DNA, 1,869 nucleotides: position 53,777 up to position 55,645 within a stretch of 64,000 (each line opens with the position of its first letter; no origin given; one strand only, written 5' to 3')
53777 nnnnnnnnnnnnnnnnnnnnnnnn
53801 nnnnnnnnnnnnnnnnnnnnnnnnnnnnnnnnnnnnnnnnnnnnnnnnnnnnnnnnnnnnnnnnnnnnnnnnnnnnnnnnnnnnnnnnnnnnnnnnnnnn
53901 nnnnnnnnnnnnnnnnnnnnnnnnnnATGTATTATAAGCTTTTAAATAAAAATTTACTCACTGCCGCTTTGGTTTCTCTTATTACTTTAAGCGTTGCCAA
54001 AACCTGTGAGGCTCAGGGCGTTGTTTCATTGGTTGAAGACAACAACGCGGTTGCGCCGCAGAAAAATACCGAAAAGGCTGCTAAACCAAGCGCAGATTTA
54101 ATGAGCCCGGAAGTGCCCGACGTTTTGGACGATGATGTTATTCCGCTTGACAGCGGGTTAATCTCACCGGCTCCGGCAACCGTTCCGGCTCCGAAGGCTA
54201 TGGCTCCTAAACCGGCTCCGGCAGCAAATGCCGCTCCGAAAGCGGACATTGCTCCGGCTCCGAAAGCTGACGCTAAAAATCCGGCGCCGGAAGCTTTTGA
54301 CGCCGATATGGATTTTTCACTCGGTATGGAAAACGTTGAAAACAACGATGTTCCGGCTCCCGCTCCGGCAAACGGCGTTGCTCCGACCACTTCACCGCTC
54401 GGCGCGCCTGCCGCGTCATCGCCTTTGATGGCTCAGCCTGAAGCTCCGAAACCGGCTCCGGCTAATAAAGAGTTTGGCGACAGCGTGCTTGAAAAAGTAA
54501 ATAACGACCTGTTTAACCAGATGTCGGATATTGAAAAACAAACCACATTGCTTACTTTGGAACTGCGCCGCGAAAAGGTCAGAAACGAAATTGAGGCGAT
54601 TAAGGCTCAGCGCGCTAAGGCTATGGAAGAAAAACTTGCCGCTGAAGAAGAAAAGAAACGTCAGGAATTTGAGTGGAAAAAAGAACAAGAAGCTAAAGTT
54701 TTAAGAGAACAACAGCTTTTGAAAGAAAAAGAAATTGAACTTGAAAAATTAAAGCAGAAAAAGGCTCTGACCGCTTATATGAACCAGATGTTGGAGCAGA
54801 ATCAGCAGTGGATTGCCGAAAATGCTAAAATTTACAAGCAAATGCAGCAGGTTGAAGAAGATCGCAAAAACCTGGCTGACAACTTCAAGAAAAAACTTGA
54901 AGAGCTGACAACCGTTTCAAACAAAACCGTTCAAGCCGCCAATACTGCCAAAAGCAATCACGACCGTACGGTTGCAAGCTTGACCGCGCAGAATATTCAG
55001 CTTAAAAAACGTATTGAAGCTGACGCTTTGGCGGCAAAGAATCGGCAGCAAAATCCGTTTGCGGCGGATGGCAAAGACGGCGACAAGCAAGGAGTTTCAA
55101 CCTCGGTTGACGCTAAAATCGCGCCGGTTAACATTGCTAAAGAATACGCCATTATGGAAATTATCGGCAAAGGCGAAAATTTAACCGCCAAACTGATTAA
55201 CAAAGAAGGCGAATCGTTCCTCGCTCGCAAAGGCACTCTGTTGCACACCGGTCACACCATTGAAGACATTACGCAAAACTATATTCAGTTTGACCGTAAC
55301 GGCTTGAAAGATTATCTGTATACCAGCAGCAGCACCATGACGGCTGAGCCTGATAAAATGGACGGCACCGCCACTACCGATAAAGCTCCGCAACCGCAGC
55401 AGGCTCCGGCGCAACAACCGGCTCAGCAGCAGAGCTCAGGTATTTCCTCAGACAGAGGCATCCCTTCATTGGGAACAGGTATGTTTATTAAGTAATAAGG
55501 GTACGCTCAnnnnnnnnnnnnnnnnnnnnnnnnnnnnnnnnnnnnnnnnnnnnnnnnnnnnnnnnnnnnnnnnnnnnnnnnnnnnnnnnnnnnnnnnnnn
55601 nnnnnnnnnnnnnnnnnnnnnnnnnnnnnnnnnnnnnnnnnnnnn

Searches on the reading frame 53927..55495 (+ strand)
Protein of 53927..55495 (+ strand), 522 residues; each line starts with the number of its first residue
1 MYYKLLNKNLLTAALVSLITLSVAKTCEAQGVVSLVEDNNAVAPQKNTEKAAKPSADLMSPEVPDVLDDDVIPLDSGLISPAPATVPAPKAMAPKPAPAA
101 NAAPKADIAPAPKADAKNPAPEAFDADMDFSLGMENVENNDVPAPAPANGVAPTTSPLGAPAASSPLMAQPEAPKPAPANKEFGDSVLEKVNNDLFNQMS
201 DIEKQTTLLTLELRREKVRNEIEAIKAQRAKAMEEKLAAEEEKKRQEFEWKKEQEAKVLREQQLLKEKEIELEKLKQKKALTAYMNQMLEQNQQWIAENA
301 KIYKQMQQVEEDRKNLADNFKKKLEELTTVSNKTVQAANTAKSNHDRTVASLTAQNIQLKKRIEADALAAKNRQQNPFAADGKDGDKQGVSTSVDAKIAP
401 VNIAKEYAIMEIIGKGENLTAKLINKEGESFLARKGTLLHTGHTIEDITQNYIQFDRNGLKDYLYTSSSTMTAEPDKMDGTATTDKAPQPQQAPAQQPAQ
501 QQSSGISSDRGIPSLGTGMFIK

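Call 8: search_protein_families(library=pfam, proteins=[window:53927-55495:+], max_evalue=0.00001)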
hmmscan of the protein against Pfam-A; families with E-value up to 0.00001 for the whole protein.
window:53927-55495:+ (522 aa): 0 families

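Call 80: search_protein_families(library=ncbifam, proteins=[window:53927-55495:+], max_evalue=0.001)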
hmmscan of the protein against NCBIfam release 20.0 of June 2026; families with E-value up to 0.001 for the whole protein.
window:53927-55495:+ (522 aa): 1 family
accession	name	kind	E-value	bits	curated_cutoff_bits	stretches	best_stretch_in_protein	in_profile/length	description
TIGR03021.1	pilP_fam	equivalog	0.00023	22.2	34.65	1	352-454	10-117/119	type IV pilus biogenesis protein PilP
